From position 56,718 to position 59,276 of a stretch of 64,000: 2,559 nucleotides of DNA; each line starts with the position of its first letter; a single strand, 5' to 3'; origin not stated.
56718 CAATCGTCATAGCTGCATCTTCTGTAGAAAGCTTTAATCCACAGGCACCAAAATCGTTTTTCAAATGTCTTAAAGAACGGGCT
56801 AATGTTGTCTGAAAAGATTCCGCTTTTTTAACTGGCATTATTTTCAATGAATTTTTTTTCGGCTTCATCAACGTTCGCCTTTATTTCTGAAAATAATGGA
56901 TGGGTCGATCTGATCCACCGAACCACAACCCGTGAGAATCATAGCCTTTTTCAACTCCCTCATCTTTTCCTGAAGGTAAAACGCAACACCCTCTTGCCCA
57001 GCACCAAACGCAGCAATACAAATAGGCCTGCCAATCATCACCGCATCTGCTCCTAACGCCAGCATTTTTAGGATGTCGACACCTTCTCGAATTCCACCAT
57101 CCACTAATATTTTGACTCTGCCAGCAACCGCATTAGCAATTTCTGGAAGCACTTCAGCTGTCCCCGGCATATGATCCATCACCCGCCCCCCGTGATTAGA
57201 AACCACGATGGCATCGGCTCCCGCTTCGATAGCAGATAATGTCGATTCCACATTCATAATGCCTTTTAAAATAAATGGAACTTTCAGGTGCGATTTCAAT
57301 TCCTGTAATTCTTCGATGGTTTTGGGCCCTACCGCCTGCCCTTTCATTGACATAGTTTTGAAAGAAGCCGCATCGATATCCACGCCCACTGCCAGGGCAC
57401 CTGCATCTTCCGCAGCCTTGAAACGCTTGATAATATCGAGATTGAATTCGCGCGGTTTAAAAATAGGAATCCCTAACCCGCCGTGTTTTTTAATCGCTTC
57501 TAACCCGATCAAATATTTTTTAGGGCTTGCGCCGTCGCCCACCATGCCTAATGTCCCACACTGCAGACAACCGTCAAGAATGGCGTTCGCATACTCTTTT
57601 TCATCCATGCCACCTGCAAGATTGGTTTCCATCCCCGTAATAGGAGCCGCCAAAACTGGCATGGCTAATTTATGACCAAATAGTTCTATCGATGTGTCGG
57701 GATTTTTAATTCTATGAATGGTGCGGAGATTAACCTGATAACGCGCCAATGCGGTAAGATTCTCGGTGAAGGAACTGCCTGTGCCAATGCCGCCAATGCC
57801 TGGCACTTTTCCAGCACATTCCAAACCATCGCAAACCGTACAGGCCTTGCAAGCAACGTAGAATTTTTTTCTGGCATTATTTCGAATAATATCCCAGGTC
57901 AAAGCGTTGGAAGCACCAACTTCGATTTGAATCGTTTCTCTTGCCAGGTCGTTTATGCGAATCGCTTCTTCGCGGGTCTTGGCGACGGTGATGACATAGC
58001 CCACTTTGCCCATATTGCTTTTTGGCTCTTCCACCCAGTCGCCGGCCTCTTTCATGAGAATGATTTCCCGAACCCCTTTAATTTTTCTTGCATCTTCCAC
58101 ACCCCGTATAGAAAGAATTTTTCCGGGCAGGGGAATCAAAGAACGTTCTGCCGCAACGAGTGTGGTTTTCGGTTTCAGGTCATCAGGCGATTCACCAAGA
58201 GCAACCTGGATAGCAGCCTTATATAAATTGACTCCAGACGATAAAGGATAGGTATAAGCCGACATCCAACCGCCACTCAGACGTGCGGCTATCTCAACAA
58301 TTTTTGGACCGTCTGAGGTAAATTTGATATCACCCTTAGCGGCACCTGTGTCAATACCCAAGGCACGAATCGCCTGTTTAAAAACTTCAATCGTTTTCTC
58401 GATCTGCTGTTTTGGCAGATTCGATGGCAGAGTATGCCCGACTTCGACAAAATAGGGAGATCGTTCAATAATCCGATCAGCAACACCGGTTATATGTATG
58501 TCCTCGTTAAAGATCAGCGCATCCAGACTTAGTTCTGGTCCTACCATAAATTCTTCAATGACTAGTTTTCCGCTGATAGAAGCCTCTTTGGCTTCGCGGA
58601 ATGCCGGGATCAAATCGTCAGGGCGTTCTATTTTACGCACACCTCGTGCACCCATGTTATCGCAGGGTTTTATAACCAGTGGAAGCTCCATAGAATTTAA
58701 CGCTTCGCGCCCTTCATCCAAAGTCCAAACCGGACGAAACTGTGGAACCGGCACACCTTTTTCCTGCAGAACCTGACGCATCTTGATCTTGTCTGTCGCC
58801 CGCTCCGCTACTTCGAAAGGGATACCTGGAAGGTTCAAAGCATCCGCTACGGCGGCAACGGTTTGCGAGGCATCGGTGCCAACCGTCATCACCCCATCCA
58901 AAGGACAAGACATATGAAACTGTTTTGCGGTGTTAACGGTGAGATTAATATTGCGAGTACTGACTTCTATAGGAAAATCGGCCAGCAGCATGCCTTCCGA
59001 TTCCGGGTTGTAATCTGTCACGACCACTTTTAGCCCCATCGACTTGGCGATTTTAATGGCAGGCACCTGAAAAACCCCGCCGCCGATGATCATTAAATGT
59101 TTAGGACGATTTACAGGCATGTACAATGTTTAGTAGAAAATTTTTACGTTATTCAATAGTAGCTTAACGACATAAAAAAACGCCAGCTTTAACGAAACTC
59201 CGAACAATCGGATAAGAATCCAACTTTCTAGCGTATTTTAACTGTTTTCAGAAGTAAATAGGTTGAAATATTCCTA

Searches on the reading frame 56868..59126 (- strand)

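Call 66: search_protein_families(library=pfam, proteins=[window:56868-59126:-], max_evalue=0.01)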
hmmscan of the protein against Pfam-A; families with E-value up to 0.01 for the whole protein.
window:56868-59126:- (752 aa): 18 families
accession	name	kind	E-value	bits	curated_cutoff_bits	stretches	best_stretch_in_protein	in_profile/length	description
PF01070.24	FMN_dh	-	1.2e-69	235.5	24.9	2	599-745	202-348/350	FMN-dependent dehydrogenase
PF18603.7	LAL_C2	-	3.1e-19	69.4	29.4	1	331-403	5-77/78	L-amino acid ligase C-terminal domain 2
PF13535.11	ATP-grasp_4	-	6.2e-15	55.6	27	1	147-289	2-158/160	ATP-grasp domain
PF02655.19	ATP-grasp_3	-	2.9e-14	53.9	23.2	1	110-285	1-159/160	ATP-grasp domain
PF02786.22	CPSase_L_D2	-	7.3e-07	29.3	19.8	1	112-313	1-207/211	Carbamoyl-phosphate synthase L chain, ATP binding domain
PF03060.21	NMO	-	1.2e-06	28.6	28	1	600-700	122-223/331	Nitronate monooxygenase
PF01071.24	GARS_A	-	1.4e-06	28.8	27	1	112-282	2-188/194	Phosphoribosylglycinamide synthetase, ATP-grasp (A) domain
PF18130.6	ATPgrasp_N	-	1.5e-06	29.1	27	1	27-101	4-81/81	ATP-grasp N-terminal domain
PF07478.18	Dala_Dala_lig_C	-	2.8e-06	27.4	24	1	120-274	2-166/204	D-ala D-ala ligase C-terminus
PF01645.23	Glu_synthase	-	2.9e-06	27.1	20.4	1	653-705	260-310/369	Conserved region in glutamate synthase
PF00478.31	IMPDH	-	3.4e-06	26.7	25.6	1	602-702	131-239/345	IMP dehydrogenase / GMP reductase domain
PF15632.11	ATPgrasp_Ter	-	3.9e-06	27.1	29.1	1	188-321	5-121/131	ATP-grasp in the biosynthetic pathway with Ter operon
PF01262.27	AlaDh_PNT_C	-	1.3e-05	25.2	23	1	7-54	27-74/214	Alanine dehydrogenase/PNT, C-terminal domain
PF05690.20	ThiG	-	4.5e-05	23.4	23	0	663-705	170-210/247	Thiazole biosynthesis protein ThiG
PF02222.28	ATP-grasp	-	0.0001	22.4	27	1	118-194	1-76/179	ATP-grasp domain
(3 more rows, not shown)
